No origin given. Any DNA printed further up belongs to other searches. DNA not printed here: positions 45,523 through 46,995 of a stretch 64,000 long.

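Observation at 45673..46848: Unusual fusion of a GPP34/GOLPH3-like domain to a dihaem-b-type membrane domain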

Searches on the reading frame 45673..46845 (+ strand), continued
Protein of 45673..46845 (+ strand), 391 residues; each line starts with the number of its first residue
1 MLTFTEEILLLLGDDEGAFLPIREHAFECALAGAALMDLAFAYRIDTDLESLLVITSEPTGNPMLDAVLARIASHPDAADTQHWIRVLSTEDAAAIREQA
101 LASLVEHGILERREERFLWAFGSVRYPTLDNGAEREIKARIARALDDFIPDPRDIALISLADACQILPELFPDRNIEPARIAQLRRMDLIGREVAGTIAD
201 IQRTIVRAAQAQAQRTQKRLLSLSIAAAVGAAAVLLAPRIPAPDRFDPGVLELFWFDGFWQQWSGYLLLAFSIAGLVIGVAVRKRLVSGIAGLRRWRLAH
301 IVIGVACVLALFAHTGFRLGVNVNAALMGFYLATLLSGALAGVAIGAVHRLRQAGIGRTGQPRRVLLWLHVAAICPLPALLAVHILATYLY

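Call 60: search_solved_structures(query=A1, max_evalue=1, show_alignments=3)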
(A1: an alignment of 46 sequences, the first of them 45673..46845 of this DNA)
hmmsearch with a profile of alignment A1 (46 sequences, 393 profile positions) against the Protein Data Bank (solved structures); distinct sequences matched with E-value up to 1: 6.
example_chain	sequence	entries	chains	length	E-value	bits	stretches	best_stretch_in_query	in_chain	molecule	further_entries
3kn1_A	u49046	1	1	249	1.5e-15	60.2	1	2-190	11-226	Golgi phosphoprotein 3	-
9qpq_A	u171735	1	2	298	2.8e-15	59.4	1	2-190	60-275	Golgi phosphoprotein 3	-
2zii_A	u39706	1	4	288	2e-11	46.7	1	2-146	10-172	Vacuolar protein sorting-associated protein 74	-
4tu3_A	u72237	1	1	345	3.3e-11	46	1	2-146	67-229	Vacuolar protein sorting-associated protein 74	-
2zih_A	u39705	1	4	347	3.3e-11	46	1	2-146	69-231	Vacuolar protein sorting-associated protein 74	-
8hju_Z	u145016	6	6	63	0.7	12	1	262-300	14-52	SUBUNIT Z | reaction center small polypeptide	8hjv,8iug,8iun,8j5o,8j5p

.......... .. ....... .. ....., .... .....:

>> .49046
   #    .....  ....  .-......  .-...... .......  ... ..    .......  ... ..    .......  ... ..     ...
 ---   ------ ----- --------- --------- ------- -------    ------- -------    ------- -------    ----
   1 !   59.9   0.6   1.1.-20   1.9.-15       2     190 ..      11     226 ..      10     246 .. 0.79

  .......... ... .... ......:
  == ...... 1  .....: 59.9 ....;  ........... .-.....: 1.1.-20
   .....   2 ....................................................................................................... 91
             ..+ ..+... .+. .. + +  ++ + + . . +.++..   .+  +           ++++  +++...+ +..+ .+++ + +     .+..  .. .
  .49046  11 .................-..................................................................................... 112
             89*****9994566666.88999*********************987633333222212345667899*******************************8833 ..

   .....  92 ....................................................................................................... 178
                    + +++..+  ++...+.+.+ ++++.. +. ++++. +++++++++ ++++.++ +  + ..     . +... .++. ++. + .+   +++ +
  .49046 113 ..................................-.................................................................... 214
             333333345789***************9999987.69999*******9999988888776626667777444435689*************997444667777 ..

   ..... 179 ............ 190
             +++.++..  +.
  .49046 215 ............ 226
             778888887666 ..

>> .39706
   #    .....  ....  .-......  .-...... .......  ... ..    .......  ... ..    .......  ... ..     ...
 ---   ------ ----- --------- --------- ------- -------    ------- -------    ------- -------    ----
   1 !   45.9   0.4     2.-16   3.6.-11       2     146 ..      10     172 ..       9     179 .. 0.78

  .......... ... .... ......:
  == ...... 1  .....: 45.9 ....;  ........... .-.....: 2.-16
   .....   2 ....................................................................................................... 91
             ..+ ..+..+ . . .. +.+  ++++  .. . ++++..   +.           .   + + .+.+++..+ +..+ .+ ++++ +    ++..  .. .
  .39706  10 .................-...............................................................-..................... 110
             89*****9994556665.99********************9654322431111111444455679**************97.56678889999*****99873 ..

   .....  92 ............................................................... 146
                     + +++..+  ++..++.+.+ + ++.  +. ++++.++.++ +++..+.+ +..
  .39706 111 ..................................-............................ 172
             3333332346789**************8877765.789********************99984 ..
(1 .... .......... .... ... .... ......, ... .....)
